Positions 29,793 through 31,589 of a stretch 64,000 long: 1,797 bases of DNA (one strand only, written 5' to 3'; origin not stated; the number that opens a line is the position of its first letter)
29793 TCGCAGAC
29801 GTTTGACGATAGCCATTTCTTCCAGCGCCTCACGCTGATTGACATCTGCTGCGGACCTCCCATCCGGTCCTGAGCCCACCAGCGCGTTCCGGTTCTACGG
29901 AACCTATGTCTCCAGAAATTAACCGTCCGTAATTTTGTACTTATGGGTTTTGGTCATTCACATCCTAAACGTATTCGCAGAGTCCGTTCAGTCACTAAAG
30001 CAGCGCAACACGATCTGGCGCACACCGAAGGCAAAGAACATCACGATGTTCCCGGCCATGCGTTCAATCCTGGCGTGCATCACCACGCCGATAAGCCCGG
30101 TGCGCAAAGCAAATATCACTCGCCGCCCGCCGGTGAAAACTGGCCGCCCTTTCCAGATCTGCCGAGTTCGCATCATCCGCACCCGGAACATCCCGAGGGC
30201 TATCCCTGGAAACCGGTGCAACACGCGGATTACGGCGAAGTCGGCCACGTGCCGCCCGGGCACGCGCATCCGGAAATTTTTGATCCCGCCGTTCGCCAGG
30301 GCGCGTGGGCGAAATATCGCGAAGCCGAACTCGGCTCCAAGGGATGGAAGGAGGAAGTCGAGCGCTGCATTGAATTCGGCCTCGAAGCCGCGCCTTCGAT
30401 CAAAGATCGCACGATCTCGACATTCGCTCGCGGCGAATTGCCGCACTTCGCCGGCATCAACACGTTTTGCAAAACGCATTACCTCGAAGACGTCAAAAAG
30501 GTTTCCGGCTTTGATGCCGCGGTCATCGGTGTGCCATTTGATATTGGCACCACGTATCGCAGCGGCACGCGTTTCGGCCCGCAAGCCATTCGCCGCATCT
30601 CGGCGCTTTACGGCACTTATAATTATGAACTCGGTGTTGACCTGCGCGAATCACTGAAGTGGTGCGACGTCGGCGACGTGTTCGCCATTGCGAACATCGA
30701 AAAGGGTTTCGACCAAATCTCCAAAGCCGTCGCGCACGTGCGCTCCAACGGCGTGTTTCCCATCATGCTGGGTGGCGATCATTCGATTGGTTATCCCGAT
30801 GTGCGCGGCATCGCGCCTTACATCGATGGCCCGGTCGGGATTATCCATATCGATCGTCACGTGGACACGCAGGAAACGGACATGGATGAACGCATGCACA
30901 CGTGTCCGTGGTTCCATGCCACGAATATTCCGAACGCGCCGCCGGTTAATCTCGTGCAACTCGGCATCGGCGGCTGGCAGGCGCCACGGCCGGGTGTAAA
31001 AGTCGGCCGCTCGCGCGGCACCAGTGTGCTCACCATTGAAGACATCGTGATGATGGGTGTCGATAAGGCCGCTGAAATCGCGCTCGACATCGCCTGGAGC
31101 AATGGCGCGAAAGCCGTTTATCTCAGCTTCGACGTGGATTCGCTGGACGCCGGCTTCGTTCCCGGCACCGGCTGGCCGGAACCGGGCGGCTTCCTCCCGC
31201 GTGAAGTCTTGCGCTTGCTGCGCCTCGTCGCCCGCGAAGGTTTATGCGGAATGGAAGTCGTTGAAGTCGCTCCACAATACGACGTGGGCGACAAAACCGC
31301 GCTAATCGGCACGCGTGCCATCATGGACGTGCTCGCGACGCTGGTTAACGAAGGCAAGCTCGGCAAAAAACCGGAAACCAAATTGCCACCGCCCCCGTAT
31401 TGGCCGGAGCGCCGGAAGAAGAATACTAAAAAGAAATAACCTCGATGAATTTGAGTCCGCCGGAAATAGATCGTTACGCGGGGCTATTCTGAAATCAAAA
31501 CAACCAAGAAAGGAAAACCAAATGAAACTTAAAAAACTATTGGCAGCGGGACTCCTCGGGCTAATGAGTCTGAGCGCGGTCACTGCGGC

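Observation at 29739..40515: Ureohydrolase + NitT/TauT ABC importer + Ni permease joined to a UreE-less urease operon: candidate Ni-dependent guanidine (amidino-compound) -> urea -> ammonia module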

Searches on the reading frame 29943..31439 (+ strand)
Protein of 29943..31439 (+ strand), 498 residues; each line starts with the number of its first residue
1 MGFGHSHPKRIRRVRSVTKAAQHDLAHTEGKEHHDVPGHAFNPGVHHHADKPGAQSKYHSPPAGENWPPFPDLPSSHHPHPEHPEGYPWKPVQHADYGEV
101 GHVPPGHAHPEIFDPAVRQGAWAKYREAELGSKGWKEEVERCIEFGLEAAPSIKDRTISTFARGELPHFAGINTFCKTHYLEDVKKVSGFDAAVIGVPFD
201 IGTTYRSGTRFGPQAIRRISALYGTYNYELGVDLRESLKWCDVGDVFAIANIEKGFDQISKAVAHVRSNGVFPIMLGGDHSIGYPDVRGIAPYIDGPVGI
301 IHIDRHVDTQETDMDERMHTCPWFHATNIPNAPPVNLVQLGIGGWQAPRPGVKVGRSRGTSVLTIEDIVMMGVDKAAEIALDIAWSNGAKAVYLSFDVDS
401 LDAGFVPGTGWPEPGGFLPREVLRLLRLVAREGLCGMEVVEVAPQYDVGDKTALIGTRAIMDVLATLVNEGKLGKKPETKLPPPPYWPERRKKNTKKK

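Call 3: search_protein_families(library=pfam, proteins=[window:29943-31439:+])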
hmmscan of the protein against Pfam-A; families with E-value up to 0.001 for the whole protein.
window:29943-31439:+ (498 aa): 1 family
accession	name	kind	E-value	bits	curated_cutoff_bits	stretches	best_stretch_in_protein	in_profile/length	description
PF00491.26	Arginase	-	3.4e-73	247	22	1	191-463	2-277/280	Arginase family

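Call 6: search_solved_structures(query=window:29943-31439:+, max_evalue=1e-10, show_alignments=2)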
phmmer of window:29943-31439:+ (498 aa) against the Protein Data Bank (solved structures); distinct sequences matched with E-value up to 1e-10: 60.
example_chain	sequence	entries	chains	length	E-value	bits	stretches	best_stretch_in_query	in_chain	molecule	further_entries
7esr_A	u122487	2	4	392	8.9e-154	516.2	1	123-475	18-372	Probable agmatinase 2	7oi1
9fek_A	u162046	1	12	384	6.1e-153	513.5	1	121-476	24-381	Putative agmatinase 2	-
3nio_A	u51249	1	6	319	1e-45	159.6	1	163-467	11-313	Guanidinobutyrase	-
1gq6_A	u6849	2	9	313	3.5e-45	157.8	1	167-461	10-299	PROCLAVAMINATE AMIDINO HYDROLASE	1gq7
3nip_A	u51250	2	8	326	2.3e-41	145.2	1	164-468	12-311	3-guanidinopropionase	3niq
1wog_A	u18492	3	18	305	4.7e-35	124.4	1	167-466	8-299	agmatinase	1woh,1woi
4dz4_A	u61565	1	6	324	6.3e-35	124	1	168-465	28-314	Agmatinase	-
8ryi_C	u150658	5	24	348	8.8e-35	123.5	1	171-469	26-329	Arginase family protein | metformin hydrolase subunit B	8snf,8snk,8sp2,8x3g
7lol_A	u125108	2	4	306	6.3e-31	110.8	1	190-464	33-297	Agmatinase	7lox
7lba_A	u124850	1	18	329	7.9e-31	110.4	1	190-464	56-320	Agmatinase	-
3pzl_A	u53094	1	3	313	2.3e-30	108.9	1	187-460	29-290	Agmatine ureohydrolase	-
6vsu_A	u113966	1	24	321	3.5e-28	101.7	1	192-465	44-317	Arginase 1, mitochondrial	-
8snf_D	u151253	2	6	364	9.8e-27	96.9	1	171-478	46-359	metformin hydrolase subunit A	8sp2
8snk_I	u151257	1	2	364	4.7e-26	94.7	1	171-478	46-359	metformin hydrolase subunit A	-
6vss_A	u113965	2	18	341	1.4e-25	93.1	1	192-465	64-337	Arginase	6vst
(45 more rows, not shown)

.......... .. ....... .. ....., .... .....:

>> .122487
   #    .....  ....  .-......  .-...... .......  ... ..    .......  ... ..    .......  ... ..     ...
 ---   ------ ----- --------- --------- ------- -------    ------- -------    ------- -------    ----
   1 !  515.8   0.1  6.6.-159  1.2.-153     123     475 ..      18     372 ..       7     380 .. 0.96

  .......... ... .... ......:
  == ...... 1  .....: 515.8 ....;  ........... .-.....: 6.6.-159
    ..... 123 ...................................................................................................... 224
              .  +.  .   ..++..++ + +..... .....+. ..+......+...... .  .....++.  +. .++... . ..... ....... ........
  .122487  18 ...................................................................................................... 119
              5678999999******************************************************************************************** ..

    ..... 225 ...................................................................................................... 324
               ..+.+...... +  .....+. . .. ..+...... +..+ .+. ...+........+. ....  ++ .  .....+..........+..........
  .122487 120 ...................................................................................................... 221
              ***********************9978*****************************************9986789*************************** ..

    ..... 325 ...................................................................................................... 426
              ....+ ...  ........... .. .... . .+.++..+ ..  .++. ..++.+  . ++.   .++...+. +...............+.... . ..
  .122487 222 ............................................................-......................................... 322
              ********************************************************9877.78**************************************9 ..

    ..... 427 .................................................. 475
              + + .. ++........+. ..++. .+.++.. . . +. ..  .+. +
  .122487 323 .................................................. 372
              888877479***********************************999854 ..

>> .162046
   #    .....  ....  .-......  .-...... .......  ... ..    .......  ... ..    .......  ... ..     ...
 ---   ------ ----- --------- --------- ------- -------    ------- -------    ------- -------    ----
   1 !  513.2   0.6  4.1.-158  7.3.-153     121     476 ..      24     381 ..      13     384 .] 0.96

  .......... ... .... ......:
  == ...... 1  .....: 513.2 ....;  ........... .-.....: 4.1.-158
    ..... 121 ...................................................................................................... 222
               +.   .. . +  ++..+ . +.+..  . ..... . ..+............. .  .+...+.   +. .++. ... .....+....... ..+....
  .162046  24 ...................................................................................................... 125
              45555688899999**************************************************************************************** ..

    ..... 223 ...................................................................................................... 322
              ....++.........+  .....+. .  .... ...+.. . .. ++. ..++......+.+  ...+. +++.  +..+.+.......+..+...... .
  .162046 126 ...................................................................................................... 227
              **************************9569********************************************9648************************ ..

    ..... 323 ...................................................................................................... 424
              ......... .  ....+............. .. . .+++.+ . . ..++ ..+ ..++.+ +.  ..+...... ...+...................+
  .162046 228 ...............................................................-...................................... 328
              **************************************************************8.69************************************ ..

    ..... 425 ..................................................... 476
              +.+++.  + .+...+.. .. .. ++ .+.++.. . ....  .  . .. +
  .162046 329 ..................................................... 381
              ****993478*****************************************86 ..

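Call 7: search_protein_families(library=ncbifam, proteins=[window:29943-31439:+])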
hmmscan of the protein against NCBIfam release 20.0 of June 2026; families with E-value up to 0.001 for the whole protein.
window:29943-31439:+ (498 aa): 5 families
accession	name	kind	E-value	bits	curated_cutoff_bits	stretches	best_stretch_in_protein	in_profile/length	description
NF002564.0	PRK02190.1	subfamily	1.2e-57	195.5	302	1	167-468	13-302/307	agmatinase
TIGR01230.1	agmatinase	equivalog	1.8e-44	152.4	174.3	1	191-465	14-274/275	agmatinase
TIGR01227.1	hutG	equivalog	6.2e-34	117.6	229.15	1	189-464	34-306/307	formimidoylglutamase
TIGR01229.1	rocF_arginase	equivalog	1.3e-23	83.8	227.6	1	194-470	2-297/300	arginase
NF010347.0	PRK13775.1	equivalog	6.8e-15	55.2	381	1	184-460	43-320/331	formimidoylglutamase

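Call 13: find_homologous_proteins(query=window:29943-31439:+, max_evalue=1e-20)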
Query window:29943-31439:+ (498 aa): 5054 proteins with E <= 1e-20 among 8000 candidates; the best 120 are listed.
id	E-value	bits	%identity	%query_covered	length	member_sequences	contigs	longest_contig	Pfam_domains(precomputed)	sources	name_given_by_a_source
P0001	0.0e+0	1084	92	98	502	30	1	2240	PF00491.27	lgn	-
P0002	0.0e+0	1068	90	100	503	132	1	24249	PF00491.27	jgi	jgi:agmatinase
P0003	0.0e+0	1064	89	98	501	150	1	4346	PF00491.27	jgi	jgi:agmatinase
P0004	1.4e-294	996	86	98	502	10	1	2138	PF00491.27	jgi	-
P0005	3.3e-292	988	82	100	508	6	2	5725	PF00491.27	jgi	jgi:agmatinase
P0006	3.1e-288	975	85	100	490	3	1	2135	PF00491.27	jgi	jgi:agmatinase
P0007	7.3e-275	931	81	100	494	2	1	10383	PF00491.27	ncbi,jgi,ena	jgi:agmatinase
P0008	2.9e-274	929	81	98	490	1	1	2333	PF00491.27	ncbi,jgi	jgi:agmatinase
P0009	3.8e-273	925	82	98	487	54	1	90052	PF00491.27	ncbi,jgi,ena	-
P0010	2.5e-271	919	80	95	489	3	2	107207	PF00491.27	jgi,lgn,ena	-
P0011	7.6e-269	911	82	96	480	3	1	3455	PF00491.27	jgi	jgi:agmatinase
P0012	1.3e-263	894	80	95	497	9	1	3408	PF00491.27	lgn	-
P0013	7.7e-262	888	80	96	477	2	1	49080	PF00491.27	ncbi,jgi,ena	jgi:agmatinase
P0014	4.3e-258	875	78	99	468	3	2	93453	PF00491.27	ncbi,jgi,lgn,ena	-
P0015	4.7e-240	816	84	81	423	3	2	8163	PF00491.27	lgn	-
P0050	2.6e-171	589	70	73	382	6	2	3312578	PF00491.27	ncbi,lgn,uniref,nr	ncbi:agmatinase family protein [Kyrpidia spormannii]|uniref:Agmatinase 2 n=1 Tax=Kyrpidia spormannii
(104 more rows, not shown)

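Call 14: find_encoding_contigs(protein=P0009, flank=10000, max_places=3)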
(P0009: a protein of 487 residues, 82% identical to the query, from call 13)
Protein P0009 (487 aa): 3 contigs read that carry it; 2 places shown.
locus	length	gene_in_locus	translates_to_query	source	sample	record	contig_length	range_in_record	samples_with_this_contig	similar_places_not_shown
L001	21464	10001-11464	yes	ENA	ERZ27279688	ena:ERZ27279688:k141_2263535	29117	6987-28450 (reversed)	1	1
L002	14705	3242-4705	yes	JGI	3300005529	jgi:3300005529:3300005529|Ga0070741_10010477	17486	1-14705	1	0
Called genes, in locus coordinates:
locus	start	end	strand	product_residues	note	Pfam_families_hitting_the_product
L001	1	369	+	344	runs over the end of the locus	?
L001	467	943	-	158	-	PF01842:ACT, PF22629:ACT_AHAS_ss, PF13710:ACT_5, PF10369:ALS_ss_C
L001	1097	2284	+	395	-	PF01408:GFO_IDH_MocA, PF02894:GFO_IDH_MocA_C, PF22725:GFO_IDH_MocA_C3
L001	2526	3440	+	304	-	-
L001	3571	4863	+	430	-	PF13433:Peripla_BP_5, PF13458:Peripla_BP_6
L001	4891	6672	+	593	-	PF13646:HEAT_2 (faint), PF02653:BPD_transp_2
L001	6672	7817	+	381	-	PF02653:BPD_transp_2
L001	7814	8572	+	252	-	PF02463:SMC_N (faint), PF00005:ABC_tran, PF13304:AAA_21 (faint), PF12399:BCA_ABC_TP_C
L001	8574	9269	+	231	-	PF00005:ABC_tran, PF13304:AAA_21 (faint)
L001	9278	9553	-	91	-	-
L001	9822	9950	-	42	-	-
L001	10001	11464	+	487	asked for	PF00491:Arginase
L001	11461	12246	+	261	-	PF02633:Creatininase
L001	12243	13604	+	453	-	PF00120:Gln-synt_C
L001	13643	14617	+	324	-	PF13379:NMT1_2, PF09084:NMT1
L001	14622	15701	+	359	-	PF00528:BPD_transp_1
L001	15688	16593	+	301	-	PF00005:ABC_tran, PF02463:SMC_N (faint), PF13304:AAA_21 (faint)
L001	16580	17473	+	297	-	PF01522:Polysacc_deac_1, PF10096:DUF2334 (weak)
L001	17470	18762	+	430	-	PF00355:Rieske, PF00848:Ring_hydroxyl_A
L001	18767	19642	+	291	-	PF01261:AP_endonuc_2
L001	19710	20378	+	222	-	PF13386:DsbD_2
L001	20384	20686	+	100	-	PF00547:Urease_gamma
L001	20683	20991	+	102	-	PF00699:Urease_beta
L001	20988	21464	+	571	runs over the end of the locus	PF00449:Urease_alpha, PF01979:Amidohydro_1, PF07969:Amidohydro_3 (weak)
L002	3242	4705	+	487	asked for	PF00491:Arginase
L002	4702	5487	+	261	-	PF02633:Creatininase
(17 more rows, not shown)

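Call 15: find_encoding_contigs(protein=P0014, flank=10000, max_places=3)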
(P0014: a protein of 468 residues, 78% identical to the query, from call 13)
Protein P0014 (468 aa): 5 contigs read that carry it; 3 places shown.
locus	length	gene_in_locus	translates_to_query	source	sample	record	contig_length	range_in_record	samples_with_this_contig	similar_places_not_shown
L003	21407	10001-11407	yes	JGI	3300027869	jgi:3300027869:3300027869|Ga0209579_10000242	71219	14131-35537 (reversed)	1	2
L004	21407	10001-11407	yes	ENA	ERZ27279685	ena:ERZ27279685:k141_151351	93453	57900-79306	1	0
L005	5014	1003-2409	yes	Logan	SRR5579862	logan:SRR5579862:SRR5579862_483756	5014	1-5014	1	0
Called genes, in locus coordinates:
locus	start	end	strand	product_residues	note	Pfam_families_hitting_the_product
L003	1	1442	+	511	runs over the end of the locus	PF02142:MGS, PF01808:AICARFT_IMPCHas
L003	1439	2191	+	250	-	PF03740:PdxJ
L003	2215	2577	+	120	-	PF01648:ACPS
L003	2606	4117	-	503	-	-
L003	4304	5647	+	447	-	PF13433:Peripla_BP_5, PF13458:Peripla_BP_6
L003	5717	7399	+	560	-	PF02653:BPD_transp_2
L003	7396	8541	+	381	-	PF02653:BPD_transp_2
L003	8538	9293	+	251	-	PF00005:ABC_tran, PF13304:AAA_21 (faint), PF12399:BCA_ABC_TP_C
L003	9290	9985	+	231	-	PF00005:ABC_tran, PF13304:AAA_21 (faint)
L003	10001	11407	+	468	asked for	PF00491:Arginase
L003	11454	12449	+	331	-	PF13379:NMT1_2, PF09084:NMT1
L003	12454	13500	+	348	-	PF00528:BPD_transp_1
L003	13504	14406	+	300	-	PF00005:ABC_tran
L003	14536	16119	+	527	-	PF13231:PMT_2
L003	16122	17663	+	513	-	-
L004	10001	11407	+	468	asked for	PF00491:Arginase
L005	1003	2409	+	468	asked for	PF00491:Arginase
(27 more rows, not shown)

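Call 20: find_related_loci(query=A2, collection=genome_contigs, flank=10000)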
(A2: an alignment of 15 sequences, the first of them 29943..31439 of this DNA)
Query A2 (498 aa) in genome_contigs; peptide patterns used: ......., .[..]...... (x = any residue, [..] = any of these).
600 stretches matched a pattern (row limit reached: there are more); 590 encode a relative of the query (tblastn E <= 1e-3); the best 80 are kept; 80 distinct loci.
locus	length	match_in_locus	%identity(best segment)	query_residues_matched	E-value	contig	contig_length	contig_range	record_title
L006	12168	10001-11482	90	1-491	0e+0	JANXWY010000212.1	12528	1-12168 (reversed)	MAG: Verrucomicrobia bacterium isolate GL140_2_metabat_307_sub GL140_2_k141_787052, whole genome shotgun sequence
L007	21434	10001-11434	83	1-491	0e+0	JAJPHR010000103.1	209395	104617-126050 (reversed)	MAG: Verrucomicrobia bacterium isolate Centralia_MAG_180 k107_8416525, whole genome shotgun sequence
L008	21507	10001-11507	89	1-498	0e+0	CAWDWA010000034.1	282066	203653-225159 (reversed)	MAG: uncultured Verrucomicrobiae bacterium isolate MFD05684.bin.1.321 genome assembly, contig: contig_6939, whole genome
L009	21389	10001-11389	84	1-474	0e+0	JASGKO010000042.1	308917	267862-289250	MAG: Chthoniobacteraceae bacterium isolate 5N596 JMF-2111-06-0005.ont.bin.596_41, whole genome shotgun sequence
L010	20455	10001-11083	70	113-474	1e-172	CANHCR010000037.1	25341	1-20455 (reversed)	MAG: Bacillales bacterium isolate RE-18aug17-241 genome assembly, contig: RE-18aug17-C2478, whole genome shotgun sequenc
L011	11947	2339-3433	69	119-483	4e-171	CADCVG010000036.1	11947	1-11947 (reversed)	MAG: uncultured Rubrobacteraceae bacterium isolate AVDCRST_MAG14 genome assembly, contig: NODE2232, whole genome shotgun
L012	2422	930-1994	71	119-473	0e+0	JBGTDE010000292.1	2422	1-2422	MAG: Rubrobacteraceae bacterium isolate JTS-RE136 k141_10618922, whole genome shotgun sequence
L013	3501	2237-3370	68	106-485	2e-176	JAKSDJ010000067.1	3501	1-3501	MAG: Chloroflexales bacterium isolate MAG.66 k141_5856678, whole genome shotgun sequence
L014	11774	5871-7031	63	88-476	8e-167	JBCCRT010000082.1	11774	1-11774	MAG: Planctomycetota bacterium isolate P01_D01_bin.39 k141_2228501_length_11774_cov_82.7697, whole genome shotgun sequen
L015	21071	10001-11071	70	120-476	3e-166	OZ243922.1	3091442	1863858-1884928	MAG: Rubrobacteraceae bacterium isolate 35edc2d0-de0b-429e-bf63-eb75aed4fed9 genome assembly, chromosome: 1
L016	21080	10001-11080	70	114-474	2e-166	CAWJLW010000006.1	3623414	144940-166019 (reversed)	MAG: uncultured bacterium isolate MFD02581.bin.1.61 genome assembly, contig: contig_19617, whole genome shotgun sequence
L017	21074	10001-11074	66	119-476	3e-166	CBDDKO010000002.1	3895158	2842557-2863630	MAG: Phycisphaeraceae bacterium isolate 5c304ce6-e799-4196-a782-46aad2a31026 genome assembly, contig: contig_2, whole ge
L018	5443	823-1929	67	106-476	2e-168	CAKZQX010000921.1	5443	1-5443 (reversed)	MAG TPA_asm: uncultured Chloroflexaceae bacterium isolate SRR4030105_bin.95_CONCOCT_v1.1_MAG genome assembly, contig: ER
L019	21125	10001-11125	66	102-476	1e-165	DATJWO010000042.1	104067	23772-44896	MAG TPA_asm: Bryobacteraceae bacterium isolate SMAG_U15101 k141_948152, whole genome shotgun sequence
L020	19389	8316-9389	69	119-476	1e-165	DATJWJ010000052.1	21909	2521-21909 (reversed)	MAG TPA_asm: Bryobacteraceae bacterium isolate SMAG_U15096 k141_316596, whole genome shotgun sequence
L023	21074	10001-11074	69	119-476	1e-164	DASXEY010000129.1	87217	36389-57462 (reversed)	MAG TPA_asm: Bryobacteraceae bacterium isolate SMAG_U5124 k141_2178121, whole genome shotgun sequence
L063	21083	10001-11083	65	118-477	7e-157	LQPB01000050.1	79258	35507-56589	Mycobacterium interjectum strain DSM 44064 contig_50, whole genome shotgun sequence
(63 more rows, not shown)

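Call 23: find_encoding_contigs(protein=P0002, flank=10000, max_places=3)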
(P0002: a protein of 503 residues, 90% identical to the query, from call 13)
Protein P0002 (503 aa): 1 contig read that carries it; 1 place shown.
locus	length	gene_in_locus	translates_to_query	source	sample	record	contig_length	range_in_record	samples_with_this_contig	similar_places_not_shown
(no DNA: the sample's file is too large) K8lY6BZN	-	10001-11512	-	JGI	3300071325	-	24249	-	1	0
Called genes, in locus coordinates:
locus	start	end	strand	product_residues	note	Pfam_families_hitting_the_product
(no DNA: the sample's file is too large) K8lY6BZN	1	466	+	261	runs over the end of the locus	PF04079:SMC_ScpB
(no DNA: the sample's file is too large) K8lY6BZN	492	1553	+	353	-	PF01817:CM_2, PF00800:PDT, PF01842:ACT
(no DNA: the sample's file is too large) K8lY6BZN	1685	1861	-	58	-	-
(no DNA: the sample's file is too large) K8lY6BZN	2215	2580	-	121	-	-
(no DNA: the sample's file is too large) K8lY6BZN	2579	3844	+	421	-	PF07642:BBP2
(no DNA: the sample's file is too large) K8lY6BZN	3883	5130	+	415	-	PF13433:Peripla_BP_5, PF13458:Peripla_BP_6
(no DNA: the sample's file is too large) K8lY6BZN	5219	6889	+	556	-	PF13646:HEAT_2 (faint), PF02653:BPD_transp_2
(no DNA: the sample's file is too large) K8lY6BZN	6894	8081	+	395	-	PF02653:BPD_transp_2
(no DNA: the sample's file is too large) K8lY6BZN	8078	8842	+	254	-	PF02463:SMC_N (faint), PF13476:AAA_23 (weak), PF00005:ABC_tran, PF13304:AAA_21 (faint), PF12399:BCA_ABC_TP_C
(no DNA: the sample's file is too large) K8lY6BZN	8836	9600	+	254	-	PF00005:ABC_tran, PF13304:AAA_21 (faint)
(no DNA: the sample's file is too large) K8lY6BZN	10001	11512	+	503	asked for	PF00491:Arginase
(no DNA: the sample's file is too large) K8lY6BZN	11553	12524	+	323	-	PF13379:NMT1_2, PF03180:Lipoprotein_9 (faint), PF04069:OpuAC (weak), PF09084:NMT1, PF12974:Phosphonate-bd (faint)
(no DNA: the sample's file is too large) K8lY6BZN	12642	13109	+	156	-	?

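Call 24: find_encoding_contigs(protein=P0010, flank=10000, max_places=2)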
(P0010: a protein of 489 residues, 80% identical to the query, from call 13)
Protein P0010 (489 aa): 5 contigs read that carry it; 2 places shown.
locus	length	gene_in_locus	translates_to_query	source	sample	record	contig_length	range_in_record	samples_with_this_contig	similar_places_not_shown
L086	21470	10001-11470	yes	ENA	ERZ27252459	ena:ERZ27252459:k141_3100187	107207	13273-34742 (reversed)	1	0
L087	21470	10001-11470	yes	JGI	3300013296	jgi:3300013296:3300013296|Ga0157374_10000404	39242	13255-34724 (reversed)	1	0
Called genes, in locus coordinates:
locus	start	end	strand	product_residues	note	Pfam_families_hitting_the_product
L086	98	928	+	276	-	PF14243:R2K_3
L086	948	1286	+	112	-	-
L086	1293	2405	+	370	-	PF03629:SASA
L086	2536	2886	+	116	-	PF01582:TIR (weak), PF13676:TIR_2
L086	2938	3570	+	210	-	-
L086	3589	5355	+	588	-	-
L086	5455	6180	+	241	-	PF14280:DUF4365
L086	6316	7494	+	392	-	PF06379:RhaT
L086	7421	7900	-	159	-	-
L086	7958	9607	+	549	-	PF04294:VanW, PF13692:Glyco_trans_1_4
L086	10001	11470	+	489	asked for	PF00491:Arginase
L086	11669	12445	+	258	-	PF02633:Creatininase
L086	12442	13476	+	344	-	PF04545:Sigma70_r4 (faint), PF00196:GerE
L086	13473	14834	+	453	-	PF00120:Gln-synt_C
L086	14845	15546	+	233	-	PF00117:GATase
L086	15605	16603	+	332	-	PF13379:NMT1_2, PF09084:NMT1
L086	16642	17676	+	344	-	PF00528:BPD_transp_1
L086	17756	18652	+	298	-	PF00005:ABC_tran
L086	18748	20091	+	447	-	PF00355:Rieske, PF00848:Ring_hydroxyl_A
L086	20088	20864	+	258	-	PF03781:FGE-sulfatase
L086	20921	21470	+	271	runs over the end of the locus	PF01522:Polysacc_deac_1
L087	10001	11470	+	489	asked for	PF00491:Arginase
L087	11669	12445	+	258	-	PF02633:Creatininase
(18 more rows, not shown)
